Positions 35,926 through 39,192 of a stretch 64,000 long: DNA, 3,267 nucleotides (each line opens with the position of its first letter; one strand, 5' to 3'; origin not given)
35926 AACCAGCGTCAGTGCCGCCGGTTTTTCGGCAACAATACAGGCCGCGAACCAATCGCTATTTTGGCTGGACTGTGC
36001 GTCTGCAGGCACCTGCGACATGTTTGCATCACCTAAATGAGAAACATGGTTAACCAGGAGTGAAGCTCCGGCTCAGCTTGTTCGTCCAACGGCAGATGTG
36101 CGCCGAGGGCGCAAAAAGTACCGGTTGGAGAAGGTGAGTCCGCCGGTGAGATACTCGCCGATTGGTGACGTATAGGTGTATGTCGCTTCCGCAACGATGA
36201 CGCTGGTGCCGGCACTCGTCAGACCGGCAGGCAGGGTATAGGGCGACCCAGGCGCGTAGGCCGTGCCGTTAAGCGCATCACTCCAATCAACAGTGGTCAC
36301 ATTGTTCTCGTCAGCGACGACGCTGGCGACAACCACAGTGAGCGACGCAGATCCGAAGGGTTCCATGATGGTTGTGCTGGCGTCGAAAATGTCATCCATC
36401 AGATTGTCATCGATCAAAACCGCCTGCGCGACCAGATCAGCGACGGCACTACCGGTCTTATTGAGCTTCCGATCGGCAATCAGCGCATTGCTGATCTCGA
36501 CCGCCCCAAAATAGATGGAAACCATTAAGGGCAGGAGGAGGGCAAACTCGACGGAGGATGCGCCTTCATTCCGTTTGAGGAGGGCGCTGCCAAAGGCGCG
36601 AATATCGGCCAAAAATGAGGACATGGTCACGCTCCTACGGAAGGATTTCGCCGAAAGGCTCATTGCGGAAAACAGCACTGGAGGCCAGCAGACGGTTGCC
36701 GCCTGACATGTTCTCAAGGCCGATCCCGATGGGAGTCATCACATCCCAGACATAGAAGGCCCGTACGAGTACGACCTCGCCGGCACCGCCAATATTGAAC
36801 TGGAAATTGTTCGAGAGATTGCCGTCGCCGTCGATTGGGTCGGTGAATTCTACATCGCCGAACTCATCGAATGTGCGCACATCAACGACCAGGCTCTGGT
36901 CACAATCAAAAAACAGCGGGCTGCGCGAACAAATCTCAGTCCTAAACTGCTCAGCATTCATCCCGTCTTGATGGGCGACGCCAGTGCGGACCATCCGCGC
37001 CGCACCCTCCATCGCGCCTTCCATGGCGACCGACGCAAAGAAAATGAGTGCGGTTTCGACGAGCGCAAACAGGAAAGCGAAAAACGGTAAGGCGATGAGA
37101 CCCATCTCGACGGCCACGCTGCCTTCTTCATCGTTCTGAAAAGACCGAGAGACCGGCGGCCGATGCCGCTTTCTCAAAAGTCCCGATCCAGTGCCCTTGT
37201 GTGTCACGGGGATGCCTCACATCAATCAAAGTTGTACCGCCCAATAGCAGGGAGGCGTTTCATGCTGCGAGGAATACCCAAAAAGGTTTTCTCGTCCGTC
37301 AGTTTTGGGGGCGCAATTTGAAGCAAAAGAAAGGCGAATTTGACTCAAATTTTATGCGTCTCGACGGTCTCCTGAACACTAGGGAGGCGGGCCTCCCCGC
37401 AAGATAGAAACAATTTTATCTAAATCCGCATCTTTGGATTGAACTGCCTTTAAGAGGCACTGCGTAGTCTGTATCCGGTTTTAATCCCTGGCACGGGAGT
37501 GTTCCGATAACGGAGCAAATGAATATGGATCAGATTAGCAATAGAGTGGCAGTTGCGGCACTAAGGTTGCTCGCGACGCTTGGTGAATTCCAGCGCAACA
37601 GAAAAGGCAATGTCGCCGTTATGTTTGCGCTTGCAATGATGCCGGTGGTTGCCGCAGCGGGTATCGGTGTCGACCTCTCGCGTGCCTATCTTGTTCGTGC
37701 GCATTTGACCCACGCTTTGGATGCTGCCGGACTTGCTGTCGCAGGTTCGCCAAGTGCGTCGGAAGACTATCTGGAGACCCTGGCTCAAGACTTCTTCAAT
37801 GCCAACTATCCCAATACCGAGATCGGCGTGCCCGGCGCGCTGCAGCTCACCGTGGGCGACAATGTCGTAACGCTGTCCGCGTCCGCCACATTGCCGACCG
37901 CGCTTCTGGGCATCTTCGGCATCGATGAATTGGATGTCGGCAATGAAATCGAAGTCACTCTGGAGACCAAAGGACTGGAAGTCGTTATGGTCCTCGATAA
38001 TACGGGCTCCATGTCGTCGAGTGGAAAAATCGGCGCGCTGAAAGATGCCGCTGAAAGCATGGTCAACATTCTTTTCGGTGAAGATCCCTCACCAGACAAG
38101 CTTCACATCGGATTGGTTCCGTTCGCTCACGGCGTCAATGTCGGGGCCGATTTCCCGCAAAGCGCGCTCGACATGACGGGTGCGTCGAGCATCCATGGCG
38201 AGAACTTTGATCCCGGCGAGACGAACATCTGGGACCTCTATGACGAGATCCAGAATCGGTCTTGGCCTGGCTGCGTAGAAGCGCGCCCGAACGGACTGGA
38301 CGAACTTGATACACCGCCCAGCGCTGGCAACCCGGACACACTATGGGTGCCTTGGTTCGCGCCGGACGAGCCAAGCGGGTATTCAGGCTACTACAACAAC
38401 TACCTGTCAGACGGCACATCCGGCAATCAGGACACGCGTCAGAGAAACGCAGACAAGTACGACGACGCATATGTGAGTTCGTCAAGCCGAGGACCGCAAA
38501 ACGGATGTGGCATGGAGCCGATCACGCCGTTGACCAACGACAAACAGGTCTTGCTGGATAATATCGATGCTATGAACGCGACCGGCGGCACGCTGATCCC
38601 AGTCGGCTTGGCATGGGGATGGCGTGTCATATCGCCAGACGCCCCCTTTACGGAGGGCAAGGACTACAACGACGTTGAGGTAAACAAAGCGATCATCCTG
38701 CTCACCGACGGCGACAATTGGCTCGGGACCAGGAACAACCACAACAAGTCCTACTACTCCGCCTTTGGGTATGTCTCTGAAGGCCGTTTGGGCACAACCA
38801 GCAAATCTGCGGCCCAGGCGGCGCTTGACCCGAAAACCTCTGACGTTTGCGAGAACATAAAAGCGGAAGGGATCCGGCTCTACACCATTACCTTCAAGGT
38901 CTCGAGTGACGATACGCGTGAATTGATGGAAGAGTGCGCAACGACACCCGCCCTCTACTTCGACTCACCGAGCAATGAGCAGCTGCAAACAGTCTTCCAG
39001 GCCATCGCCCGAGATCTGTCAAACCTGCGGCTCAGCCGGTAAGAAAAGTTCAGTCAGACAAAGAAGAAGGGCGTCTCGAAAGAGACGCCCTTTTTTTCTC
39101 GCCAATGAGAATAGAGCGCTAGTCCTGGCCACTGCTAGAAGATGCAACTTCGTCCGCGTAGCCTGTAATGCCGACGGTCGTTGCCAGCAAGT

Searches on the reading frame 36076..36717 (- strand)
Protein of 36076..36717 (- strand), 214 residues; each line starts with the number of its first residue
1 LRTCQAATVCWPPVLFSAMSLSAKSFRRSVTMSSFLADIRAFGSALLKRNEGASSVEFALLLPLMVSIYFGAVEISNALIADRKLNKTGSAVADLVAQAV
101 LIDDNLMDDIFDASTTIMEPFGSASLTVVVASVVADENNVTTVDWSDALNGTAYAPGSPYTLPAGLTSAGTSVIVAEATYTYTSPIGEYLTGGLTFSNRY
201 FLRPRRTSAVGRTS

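Call 58: search_protein_families(library=pfam, proteins=[window:36076-36717:-], max_evalue=0.001)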
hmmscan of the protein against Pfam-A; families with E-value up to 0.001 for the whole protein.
window:36076-36717:- (214 aa): 1 family
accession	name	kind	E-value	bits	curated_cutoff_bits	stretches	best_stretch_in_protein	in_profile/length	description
PF07811.17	TadE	-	5.8e-08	33.2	22.9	1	52-88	1-37/43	TadE-like protein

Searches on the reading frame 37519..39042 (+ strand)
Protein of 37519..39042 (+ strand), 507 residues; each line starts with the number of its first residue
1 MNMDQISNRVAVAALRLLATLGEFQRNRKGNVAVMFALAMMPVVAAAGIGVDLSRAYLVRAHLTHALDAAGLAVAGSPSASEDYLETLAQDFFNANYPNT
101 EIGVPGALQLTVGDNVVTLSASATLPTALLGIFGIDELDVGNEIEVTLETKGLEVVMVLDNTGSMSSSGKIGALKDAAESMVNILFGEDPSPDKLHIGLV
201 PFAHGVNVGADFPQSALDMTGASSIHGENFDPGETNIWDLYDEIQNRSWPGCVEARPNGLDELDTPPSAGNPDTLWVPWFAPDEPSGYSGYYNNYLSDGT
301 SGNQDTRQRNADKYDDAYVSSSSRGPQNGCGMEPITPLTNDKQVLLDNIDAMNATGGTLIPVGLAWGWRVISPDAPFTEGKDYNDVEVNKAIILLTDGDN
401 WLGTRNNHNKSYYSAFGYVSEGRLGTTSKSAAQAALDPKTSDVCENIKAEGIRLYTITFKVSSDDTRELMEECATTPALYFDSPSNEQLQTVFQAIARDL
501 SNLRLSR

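Call 35: find_encoding_contigs(protein=window:37519-39042:+, flank=10000, max_places=1)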
Protein window:37519-39042:+ (507 aa): no gene with exactly this product is on record in the collection.
